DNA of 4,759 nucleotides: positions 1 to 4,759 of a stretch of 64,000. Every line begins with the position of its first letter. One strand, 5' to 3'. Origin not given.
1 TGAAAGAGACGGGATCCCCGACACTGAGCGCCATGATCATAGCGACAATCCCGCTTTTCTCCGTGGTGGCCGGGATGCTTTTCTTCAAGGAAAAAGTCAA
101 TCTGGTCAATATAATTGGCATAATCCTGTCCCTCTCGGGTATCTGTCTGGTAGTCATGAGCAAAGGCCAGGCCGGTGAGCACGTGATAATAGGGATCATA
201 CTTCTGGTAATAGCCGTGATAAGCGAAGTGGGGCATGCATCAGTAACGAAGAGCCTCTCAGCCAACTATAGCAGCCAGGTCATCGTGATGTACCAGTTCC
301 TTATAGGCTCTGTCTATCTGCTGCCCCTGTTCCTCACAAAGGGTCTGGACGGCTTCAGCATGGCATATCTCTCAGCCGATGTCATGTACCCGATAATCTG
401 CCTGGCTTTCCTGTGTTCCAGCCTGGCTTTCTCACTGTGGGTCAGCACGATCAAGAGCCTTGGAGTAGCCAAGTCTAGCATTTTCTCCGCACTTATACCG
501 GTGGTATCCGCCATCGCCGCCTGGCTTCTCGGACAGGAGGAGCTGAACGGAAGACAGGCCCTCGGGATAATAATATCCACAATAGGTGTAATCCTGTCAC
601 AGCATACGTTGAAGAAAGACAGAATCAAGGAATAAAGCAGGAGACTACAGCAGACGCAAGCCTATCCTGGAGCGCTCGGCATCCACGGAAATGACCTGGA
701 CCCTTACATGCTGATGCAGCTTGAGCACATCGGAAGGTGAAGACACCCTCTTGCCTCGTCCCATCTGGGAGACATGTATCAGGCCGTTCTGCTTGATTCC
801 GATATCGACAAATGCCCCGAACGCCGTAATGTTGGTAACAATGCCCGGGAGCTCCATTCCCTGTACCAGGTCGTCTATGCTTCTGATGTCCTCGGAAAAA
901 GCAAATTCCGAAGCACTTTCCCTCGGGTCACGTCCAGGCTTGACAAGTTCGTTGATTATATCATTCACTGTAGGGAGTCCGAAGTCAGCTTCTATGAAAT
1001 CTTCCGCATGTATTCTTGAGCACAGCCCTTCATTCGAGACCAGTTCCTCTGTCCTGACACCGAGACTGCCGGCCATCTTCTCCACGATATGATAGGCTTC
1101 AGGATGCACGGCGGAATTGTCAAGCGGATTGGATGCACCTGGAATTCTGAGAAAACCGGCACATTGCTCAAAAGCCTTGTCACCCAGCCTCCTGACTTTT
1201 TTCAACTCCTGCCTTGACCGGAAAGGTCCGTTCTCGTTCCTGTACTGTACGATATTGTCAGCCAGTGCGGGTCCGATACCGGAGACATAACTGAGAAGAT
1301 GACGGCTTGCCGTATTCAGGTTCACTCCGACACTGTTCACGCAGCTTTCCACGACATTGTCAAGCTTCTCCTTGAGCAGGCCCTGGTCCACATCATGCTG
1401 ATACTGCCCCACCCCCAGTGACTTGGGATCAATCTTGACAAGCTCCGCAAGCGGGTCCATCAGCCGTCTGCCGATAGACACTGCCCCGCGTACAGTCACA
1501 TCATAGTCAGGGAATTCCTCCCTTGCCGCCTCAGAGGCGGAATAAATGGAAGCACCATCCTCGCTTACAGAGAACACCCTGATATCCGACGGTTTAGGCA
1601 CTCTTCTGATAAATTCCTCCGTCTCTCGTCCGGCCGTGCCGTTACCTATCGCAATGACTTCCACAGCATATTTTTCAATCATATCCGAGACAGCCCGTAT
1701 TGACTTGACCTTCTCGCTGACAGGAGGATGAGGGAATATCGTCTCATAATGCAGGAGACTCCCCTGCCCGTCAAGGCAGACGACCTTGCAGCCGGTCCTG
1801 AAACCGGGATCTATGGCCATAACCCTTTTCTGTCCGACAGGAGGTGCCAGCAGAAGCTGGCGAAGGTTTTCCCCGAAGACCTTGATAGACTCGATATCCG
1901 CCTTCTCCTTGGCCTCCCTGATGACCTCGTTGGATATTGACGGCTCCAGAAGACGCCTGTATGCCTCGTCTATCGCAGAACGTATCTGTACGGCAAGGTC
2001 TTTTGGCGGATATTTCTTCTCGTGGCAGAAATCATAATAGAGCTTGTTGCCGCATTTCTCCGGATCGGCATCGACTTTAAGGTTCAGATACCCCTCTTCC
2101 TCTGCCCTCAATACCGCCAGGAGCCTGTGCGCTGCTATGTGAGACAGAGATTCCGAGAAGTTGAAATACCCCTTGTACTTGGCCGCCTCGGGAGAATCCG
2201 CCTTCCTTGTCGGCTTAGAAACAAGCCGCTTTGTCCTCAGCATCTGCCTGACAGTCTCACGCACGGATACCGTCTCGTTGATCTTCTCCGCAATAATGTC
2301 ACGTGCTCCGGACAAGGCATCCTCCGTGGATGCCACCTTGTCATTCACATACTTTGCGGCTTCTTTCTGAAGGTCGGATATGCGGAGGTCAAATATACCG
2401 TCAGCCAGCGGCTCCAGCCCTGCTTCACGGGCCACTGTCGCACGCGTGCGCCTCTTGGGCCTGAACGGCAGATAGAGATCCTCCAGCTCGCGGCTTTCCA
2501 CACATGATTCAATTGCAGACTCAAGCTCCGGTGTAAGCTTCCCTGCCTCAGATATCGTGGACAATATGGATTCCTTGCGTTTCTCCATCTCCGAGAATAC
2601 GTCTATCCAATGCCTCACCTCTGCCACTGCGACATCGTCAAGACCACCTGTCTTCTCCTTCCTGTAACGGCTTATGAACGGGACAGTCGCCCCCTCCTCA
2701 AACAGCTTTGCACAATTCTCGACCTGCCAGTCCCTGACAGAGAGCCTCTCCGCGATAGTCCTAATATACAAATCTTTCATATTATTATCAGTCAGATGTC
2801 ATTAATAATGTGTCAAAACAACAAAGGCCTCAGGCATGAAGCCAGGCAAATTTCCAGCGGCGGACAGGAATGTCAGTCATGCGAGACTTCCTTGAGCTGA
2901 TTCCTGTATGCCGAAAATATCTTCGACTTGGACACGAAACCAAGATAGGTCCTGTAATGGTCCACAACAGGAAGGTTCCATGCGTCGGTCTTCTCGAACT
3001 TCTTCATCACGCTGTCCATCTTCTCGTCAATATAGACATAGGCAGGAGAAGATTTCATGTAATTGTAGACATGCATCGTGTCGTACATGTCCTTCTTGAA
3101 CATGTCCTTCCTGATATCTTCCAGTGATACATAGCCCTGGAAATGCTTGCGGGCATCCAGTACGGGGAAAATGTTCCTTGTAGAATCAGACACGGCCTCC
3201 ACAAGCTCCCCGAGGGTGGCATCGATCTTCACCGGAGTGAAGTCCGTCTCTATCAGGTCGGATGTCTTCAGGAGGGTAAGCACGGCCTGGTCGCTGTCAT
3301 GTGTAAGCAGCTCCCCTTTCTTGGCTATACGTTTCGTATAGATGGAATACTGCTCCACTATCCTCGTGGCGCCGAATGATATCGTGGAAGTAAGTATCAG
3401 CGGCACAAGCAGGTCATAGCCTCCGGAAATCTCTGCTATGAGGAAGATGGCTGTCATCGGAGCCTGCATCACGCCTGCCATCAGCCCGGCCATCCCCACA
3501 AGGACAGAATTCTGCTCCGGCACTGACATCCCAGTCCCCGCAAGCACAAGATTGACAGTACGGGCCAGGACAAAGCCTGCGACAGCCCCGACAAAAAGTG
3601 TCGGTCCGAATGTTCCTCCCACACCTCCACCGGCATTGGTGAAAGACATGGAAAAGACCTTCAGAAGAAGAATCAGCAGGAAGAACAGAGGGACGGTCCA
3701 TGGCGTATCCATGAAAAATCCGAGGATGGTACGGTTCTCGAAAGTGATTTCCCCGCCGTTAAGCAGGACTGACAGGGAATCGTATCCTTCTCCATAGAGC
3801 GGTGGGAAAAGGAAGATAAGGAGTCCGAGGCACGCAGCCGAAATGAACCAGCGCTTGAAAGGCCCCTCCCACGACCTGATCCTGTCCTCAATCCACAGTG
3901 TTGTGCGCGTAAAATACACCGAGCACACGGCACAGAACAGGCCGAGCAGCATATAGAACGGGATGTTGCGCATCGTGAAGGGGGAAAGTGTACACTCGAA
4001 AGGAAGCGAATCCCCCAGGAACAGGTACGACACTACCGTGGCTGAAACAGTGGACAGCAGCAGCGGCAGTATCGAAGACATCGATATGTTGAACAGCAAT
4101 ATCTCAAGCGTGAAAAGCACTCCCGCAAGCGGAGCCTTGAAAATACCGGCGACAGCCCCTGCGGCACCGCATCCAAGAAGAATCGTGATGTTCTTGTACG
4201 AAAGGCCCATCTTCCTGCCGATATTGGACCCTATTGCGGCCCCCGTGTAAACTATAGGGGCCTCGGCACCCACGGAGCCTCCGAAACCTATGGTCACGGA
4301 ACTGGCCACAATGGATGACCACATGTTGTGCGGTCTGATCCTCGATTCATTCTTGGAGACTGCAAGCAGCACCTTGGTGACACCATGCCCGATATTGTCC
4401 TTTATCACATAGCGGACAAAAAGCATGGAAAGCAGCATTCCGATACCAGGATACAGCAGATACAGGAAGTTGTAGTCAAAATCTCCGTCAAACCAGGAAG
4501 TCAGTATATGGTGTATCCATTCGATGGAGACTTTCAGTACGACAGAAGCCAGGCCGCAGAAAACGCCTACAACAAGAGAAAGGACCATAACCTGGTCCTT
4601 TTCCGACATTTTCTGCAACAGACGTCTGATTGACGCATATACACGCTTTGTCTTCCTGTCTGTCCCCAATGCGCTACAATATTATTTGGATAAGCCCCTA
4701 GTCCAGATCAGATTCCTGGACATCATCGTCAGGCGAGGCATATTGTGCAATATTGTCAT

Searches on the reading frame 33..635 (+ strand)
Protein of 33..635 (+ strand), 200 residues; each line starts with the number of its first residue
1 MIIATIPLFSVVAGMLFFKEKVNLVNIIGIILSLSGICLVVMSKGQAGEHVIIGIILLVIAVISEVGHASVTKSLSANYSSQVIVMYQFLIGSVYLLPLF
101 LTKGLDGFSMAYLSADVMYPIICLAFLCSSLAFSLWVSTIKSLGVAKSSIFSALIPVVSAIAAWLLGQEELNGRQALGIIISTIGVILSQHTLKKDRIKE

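Call 51: search_protein_families(library=pfam, max_evalue=0.00001, proteins=[window:33-635:+])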
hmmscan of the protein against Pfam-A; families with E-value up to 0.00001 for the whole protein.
window:33-635:+ (200 aa): 1 family
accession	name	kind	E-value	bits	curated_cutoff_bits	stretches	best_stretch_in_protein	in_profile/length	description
PF00892.27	EamA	-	1.7e-25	90.3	28.2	2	53-188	2-132/135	EamA-like transporter family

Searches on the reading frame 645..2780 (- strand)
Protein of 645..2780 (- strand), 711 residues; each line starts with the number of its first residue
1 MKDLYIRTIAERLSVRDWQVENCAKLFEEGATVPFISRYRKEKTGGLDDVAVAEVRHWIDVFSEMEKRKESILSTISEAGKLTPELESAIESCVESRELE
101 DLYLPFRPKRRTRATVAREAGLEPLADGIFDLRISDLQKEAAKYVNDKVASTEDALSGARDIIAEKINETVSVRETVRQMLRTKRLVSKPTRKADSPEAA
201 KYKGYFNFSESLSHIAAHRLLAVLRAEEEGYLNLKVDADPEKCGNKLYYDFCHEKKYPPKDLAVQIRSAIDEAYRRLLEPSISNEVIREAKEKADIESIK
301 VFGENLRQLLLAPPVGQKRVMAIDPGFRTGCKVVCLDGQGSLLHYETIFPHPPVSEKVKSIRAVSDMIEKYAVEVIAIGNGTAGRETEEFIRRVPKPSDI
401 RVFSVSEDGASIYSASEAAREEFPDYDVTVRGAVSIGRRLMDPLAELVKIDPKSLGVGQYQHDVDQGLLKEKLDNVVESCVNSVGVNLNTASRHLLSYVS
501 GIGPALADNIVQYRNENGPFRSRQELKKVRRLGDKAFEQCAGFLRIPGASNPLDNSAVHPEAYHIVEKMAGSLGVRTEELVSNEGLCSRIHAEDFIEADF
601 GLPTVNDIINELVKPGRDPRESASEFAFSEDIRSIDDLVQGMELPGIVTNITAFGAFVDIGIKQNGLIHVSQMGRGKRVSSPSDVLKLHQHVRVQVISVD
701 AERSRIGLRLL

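Call 51: search_protein_families(library=pfam, max_evalue=0.00001, proteins=[window:645-2780:-])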
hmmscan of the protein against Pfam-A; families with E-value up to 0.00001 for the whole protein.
window:645-2780:- (711 aa): 8 families
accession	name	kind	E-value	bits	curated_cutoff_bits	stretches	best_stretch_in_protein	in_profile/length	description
PF16921.10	Tex_YqgF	-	7.4e-47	159.3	27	1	318-440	1-125/126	Tex protein YqgF-like domain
PF12836.13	HHH_3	-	2.2e-31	108.2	27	1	481-545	1-65/65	Helix-hairpin-helix motif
PF22706.1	Tex_central_region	-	1.2e-28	100.7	27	1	138-302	7-178/178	Tex central region-like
PF09371.15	Tex_N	-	5.1e-26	90.6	32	1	5-76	3-74/75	Tex-like protein N-terminal domain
PF17674.7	HHH_9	-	3.2e-24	86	23.1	1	551-620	1-70/70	HHH domain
PF00575.29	S1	-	1.3e-15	57.9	22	1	641-708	5-71/74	S1 RNA binding domain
PF14635.12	HHH_7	-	4e-10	40.4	27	1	453-547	4-104/104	Helix-hairpin-helix motif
PF14639.11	YqgF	-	5.2e-06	26.8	35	0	398-448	97-147/150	Holliday-junction resolvase-like of SPT6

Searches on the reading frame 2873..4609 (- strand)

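Call 51: search_protein_families(library=pfam, max_evalue=0.00001, proteins=[window:2873-4609:-])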
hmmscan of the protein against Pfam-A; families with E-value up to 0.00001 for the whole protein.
window:2873-4609:- (578 aa): 2 families
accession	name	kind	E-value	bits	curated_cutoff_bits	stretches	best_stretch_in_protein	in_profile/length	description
PF00654.25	Voltage_CLC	-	4.1e-73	247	24.8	1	57-414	1-344/346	Voltage gated chloride channel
PF00571.33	CBS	-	2.3e-11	44.3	24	0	514-568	1-55/57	CBS domain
